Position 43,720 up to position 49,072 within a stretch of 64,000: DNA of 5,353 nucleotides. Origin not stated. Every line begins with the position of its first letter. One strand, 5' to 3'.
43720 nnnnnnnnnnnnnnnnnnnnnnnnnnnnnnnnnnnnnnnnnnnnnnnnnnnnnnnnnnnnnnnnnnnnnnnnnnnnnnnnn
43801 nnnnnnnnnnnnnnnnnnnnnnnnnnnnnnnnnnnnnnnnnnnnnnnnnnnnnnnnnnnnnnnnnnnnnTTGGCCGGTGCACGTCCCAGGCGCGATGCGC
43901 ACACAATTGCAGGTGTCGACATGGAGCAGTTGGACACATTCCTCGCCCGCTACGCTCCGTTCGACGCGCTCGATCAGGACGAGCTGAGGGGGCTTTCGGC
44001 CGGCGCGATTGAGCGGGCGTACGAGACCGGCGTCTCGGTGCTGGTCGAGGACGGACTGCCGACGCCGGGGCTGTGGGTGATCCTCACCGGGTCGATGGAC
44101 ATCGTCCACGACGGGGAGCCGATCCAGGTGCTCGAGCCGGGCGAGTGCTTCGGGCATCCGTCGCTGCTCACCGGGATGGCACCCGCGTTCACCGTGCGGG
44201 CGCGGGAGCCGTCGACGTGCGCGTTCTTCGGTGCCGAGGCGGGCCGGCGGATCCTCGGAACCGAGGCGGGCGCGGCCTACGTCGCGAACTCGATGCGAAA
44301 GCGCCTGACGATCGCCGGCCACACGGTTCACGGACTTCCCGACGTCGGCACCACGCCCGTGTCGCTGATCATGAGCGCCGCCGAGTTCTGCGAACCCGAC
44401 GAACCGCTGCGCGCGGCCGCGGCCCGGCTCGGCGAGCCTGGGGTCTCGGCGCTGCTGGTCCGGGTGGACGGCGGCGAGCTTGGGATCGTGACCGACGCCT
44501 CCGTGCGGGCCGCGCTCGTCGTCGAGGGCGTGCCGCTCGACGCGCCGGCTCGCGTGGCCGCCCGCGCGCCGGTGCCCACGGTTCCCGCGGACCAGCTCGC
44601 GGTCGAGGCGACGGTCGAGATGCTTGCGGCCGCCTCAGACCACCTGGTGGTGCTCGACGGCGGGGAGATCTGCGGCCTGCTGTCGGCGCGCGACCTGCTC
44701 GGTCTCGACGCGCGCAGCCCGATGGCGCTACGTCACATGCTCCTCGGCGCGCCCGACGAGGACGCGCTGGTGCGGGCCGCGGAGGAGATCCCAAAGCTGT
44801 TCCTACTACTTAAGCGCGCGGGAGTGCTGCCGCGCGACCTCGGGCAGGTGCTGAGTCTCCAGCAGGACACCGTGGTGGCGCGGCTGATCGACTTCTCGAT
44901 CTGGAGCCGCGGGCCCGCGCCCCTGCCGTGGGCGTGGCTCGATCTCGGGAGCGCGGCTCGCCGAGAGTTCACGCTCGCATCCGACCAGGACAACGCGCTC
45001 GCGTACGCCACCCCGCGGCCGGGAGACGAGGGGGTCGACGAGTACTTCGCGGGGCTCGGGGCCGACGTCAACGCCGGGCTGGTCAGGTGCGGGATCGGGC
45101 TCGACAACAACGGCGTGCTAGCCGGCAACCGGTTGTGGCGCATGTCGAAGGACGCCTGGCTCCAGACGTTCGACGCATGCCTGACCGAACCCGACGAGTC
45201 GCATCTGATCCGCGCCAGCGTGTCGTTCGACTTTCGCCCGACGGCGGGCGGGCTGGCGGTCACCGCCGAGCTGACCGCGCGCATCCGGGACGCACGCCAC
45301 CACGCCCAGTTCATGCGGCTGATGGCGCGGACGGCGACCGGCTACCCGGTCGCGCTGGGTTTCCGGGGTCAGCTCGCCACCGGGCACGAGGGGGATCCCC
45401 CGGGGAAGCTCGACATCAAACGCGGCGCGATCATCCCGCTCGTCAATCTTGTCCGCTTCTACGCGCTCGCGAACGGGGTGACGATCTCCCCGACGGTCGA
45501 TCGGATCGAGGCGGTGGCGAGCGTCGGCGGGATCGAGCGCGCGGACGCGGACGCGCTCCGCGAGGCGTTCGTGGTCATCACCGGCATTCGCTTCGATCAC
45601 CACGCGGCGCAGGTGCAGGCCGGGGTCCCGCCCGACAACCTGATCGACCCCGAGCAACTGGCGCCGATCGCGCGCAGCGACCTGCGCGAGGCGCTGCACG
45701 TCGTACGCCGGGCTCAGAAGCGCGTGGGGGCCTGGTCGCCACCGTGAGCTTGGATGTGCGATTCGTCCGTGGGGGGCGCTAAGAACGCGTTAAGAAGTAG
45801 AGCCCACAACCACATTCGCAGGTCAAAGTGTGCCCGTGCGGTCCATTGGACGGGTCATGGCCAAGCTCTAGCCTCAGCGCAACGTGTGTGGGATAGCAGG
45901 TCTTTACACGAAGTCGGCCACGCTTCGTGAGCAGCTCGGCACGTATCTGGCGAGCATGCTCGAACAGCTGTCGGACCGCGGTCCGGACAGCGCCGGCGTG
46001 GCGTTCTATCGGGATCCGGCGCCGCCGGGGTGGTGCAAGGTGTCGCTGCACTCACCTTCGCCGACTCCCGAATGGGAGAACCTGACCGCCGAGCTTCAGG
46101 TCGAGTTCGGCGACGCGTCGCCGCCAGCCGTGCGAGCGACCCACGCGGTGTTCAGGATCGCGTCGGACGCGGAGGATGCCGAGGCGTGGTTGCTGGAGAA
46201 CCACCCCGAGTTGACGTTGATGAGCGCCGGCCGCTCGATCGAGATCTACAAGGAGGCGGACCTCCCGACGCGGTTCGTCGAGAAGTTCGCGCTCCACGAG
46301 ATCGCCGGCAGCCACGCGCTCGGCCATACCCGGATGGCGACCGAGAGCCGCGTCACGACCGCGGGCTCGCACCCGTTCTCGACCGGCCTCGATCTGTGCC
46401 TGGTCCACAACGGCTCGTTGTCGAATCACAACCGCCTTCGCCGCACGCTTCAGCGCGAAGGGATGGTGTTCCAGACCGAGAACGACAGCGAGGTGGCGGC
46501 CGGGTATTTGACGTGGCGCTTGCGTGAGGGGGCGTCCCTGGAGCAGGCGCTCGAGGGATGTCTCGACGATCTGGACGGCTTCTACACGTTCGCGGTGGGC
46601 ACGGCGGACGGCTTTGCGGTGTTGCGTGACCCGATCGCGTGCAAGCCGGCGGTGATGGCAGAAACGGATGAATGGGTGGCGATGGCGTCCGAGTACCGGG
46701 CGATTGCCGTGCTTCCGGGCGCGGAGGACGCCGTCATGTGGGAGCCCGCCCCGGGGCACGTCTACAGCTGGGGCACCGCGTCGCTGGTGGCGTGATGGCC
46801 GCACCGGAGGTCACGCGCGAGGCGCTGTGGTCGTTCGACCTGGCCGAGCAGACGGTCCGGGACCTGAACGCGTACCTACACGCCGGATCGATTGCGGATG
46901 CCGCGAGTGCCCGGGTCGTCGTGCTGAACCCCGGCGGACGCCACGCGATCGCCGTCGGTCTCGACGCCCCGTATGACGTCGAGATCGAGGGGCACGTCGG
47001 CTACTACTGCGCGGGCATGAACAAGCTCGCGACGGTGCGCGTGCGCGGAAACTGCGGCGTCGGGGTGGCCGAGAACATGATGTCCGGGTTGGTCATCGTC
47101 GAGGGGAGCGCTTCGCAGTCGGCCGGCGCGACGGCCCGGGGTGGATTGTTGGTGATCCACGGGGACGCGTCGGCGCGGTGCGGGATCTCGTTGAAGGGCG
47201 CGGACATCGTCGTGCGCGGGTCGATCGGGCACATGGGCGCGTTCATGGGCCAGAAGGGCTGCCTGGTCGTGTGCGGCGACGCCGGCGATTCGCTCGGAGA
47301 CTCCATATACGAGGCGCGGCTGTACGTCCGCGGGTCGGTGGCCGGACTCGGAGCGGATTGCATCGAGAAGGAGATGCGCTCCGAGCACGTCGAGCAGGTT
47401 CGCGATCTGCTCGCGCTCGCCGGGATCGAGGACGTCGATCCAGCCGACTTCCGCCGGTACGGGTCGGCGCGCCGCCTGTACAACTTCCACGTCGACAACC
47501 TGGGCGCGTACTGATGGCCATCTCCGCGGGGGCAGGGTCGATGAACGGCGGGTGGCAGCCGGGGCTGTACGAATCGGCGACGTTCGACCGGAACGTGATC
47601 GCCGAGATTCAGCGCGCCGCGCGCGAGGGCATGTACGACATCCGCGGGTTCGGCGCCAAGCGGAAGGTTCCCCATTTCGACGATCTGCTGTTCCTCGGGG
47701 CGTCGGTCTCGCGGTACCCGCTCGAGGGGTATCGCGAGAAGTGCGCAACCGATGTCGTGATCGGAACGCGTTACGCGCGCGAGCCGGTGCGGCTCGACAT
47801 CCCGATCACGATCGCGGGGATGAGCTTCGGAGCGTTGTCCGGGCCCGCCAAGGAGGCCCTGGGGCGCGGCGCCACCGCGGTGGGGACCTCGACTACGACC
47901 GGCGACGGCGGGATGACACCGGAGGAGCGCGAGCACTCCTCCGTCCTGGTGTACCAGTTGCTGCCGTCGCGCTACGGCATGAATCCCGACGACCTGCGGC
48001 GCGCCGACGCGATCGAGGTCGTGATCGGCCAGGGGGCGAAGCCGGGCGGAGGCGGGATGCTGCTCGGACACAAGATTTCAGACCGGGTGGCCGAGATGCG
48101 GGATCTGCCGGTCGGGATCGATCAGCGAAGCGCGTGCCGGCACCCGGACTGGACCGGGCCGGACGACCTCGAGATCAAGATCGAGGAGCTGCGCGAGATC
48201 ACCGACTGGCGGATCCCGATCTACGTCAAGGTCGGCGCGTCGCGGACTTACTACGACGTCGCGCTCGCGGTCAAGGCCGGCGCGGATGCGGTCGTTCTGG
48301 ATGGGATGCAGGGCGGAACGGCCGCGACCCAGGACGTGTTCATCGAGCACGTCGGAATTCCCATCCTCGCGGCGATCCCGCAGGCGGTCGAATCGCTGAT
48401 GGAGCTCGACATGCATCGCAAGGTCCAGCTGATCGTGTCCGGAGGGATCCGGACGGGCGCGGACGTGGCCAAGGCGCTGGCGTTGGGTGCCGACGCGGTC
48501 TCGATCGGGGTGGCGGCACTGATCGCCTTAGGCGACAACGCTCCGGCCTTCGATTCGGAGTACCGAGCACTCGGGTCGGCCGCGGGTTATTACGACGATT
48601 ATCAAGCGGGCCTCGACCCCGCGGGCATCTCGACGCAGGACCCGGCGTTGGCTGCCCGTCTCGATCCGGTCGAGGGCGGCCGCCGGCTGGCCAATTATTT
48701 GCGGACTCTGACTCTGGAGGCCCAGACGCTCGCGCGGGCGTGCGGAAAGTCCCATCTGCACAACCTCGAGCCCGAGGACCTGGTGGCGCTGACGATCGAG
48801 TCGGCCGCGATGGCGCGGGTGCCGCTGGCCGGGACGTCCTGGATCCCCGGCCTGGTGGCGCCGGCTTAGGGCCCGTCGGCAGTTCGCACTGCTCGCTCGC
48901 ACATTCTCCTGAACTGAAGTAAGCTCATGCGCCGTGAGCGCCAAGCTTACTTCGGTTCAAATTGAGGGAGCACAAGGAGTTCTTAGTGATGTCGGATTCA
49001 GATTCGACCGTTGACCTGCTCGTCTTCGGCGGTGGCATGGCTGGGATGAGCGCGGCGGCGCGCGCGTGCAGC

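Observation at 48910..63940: A 16-bp palindrome, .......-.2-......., marks nearly every promoter of a 15-kb island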

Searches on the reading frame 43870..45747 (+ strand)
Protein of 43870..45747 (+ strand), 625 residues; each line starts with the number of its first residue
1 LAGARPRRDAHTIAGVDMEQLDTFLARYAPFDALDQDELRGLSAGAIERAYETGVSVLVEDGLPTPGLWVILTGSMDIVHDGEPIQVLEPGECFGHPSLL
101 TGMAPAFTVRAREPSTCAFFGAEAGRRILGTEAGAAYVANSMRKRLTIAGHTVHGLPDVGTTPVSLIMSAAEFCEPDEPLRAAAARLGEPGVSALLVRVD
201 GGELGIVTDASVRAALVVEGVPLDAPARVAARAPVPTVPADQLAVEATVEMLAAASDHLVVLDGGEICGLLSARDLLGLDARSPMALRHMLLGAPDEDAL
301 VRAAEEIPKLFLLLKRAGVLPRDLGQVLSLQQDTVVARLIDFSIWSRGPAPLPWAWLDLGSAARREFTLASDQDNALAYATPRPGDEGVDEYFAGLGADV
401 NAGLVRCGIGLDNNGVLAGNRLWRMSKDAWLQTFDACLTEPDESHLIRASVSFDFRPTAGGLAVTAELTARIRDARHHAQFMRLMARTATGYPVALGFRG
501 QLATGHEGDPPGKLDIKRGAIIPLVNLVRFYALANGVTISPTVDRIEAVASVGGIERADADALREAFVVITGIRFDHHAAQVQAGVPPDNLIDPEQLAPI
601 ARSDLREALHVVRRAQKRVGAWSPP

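Call 24: search_protein_families(library=ncbifam, proteins=[window:43870-45747:+], max_evalue=0.00001)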
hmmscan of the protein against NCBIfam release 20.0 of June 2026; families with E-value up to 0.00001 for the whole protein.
window:43870-45747:+ (625 aa): 0 families

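Call 26: search_protein_families(library=pfam, proteins=[window:43870-45747:+], max_evalue=0.00001)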
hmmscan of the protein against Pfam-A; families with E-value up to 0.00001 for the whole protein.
window:43870-45747:+ (625 aa): 4 families
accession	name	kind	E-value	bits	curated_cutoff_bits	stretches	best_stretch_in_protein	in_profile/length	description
PF10335.14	DUF294_C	-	5.5e-38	130.5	22.5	1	480-619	2-141/145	Putative nucleotidyltransferase substrate binding domain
PF03445.19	DUF294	-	6.4e-28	97.8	21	1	306-443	2-137/138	Putative nucleotidyltransferase DUF294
PF00027.35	cNMP_binding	-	4.1e-10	39.9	27.5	1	51-129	4-86/89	Cyclic nucleotide-binding domain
PF00571.33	CBS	-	5.6e-10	39.8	24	0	232-278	6-53/57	CBS domain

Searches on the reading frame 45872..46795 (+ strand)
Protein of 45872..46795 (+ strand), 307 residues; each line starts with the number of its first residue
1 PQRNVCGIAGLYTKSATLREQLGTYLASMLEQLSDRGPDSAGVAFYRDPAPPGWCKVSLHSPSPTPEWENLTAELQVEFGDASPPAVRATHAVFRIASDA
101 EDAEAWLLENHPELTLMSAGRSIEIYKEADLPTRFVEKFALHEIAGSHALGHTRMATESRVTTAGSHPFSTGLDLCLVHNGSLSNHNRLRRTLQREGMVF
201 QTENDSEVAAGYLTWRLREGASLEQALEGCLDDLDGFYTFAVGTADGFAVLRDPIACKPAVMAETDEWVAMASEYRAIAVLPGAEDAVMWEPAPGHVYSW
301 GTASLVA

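Call 5: search_protein_families(library=pfam, proteins=[window:45872-46795:+])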
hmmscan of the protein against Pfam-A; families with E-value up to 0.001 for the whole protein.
window:45872-46795:+ (307 aa): 2 families
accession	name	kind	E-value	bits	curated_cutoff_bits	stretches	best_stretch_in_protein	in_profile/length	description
PF13522.11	GATase_6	-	4.1e-19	69.3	27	1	145-274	9-130/130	Glutamine amidotransferase domain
PF13537.11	GATase_7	-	1.5e-17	64.2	25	1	152-278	1-121/123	Glutamine amidotransferase domain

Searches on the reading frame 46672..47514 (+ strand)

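Call 5: search_protein_families(library=pfam, proteins=[window:46672-47514:+])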
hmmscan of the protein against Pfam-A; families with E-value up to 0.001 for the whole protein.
window:46672-47514:+ (280 aa): 1 family
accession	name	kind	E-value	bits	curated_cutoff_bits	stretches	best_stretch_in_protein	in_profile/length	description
PF01493.24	GXGXG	-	2e-09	37.7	32.5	1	90-241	20-184/190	GXGXG motif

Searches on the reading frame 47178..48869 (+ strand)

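Call 24: search_protein_families(library=ncbifam, proteins=[window:47178-48869:+], max_evalue=0.00001)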
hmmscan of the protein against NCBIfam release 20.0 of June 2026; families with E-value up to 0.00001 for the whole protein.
window:47178-48869:+ (563 aa): 10 families
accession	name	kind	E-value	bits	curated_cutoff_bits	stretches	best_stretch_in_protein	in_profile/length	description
NF008730.0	PRK11750.1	equivalog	1.5e-36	125.3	1047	1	212-452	863-1104/1490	glutamate synthase large subunit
TIGR01302.1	IMP_dehydrog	equivalog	4.1e-10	39.1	481.5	1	334-456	252-366/450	IMP dehydrogenase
TIGR02151.1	IPP_isom_2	equivalog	4.9e-09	35.6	281.3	1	403-452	246-296/338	type 2 isopentenyl-diphosphate Delta-isomerase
TIGR03966.1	actino_HemFlav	equivalog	2.3e-08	33.2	470.85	1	360-454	260-341/385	pre-mycofactocin synthase MftD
TIGR01304.1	IMP_DH_rel_2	equivalog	3.7e-08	33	342.1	1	346-446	184-285/365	GuaB3 family IMP dehydrogenase-related protein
NF003302.0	PRK04302.1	subfamily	1.6e-06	28.1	132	0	393-447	149-205/223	triose-phosphate isomerase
NF008398.0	PRK11197.1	subfamily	2e-06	26.8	376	1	359-453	257-338/381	L-lactate dehydrogenase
TIGR02708.1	L_lactate_ox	equivalog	2.1e-06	27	645.5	0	384-451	250-319/367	L-lactate oxidase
NF005311.0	PRK06843.1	equivalog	2.2e-06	26.8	779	1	365-445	212-286/404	inosine 5-monophosphate dehydrogenase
NF005574.0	PRK07259.1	equivalog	3.4e-06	26.2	269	1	345-449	160-271/304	dihydroorotate dehydrogenase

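Call 26: search_protein_families(library=pfam, proteins=[window:47178-48869:+], max_evalue=0.00001)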
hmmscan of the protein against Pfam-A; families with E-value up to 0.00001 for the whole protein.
window:47178-48869:+ (563 aa): 4 families
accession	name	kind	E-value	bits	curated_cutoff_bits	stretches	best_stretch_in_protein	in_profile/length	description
PF01645.23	Glu_synthase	-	1.7e-87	294.4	20.4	1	191-452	52-312/369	Conserved region in glutamate synthase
PF01070.24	FMN_dh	-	3.2e-14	53.2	24.9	1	335-452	207-310/350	FMN-dependent dehydrogenase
PF00478.31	IMPDH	-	3.6e-10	39.8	25.6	1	346-455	144-245/345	IMP dehydrogenase / GMP reductase domain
PF03060.21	NMO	-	5.5e-08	33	28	1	357-456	145-234/331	Nitronate monooxygenase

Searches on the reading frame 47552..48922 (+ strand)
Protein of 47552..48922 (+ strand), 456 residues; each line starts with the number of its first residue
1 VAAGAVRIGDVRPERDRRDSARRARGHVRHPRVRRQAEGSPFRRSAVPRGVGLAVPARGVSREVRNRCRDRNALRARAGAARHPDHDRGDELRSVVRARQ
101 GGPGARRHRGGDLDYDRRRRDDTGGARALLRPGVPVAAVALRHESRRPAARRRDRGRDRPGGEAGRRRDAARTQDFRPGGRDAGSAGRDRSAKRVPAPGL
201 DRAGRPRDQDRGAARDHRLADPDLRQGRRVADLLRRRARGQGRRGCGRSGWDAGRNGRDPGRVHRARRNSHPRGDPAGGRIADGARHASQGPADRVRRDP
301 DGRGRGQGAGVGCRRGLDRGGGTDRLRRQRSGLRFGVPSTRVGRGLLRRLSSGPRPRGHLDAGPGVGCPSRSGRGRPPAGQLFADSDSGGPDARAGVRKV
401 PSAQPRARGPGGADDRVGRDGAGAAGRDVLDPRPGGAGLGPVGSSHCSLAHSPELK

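Call 5: search_protein_families(library=pfam, proteins=[window:47552-48922:+])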
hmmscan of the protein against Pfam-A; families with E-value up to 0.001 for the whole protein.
window:47552-48922:+ (456 aa): 0 families
